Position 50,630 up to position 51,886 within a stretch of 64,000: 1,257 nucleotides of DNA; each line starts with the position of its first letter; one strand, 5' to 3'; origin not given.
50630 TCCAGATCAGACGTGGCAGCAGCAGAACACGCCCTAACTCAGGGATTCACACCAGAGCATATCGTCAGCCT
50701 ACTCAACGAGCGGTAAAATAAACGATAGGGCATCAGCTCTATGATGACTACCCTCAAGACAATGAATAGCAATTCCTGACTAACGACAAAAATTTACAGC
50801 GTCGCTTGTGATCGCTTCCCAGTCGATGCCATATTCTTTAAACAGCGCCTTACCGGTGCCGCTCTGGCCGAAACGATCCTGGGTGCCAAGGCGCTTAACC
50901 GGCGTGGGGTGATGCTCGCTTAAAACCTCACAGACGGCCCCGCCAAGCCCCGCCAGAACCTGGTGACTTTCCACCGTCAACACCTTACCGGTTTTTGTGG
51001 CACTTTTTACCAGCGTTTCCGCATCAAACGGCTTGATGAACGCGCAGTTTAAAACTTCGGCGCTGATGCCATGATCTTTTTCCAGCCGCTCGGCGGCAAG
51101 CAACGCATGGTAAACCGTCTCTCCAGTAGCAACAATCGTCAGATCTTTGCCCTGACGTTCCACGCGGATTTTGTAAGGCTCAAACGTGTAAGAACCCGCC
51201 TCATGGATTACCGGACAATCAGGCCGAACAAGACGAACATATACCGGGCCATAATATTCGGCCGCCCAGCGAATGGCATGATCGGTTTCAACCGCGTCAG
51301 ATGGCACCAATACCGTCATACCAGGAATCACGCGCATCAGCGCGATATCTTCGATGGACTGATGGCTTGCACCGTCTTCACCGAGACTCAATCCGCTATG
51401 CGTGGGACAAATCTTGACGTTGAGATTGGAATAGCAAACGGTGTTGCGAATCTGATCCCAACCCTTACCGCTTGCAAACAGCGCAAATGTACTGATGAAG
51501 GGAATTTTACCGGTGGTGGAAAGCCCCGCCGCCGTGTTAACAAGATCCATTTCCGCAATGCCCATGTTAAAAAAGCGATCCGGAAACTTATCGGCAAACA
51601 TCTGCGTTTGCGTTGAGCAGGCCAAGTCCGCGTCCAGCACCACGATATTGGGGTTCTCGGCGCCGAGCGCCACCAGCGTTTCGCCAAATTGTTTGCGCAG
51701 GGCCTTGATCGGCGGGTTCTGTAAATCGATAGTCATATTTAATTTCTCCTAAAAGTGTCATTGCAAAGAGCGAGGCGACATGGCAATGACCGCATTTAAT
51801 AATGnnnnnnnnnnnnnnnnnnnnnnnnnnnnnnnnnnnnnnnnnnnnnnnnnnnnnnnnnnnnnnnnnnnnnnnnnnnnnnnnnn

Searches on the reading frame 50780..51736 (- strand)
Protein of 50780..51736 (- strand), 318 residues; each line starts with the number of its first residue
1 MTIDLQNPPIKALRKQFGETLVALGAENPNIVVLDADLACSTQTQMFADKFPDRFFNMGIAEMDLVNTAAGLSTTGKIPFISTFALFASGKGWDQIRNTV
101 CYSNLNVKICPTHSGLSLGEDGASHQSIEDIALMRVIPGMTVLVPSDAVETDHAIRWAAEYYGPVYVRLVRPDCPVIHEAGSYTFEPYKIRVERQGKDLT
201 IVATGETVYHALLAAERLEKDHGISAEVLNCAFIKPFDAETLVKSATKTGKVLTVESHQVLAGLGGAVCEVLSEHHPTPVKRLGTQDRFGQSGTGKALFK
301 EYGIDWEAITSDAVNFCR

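Call 74: search_protein_families(library=pfam, proteins=[window:50780-51736:-], max_evalue=0.00001)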
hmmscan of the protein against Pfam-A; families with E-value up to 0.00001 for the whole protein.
window:50780-51736:- (318 aa): 3 families
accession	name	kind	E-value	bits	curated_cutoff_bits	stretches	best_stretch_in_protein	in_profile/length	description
PF02779.29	Transket_pyr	-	1.4e-43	149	27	1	12-173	4-171/174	Transketolase, pyrimidine binding domain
PF02780.25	Transketolase_C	-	1.1e-33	116.2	25.9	1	189-309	2-124/124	Transketolase, C-terminal domain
PF22613.1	Transketolase_C_1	-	1e-09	39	27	1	188-305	3-113/113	Transketolase-like TK C-terminal domain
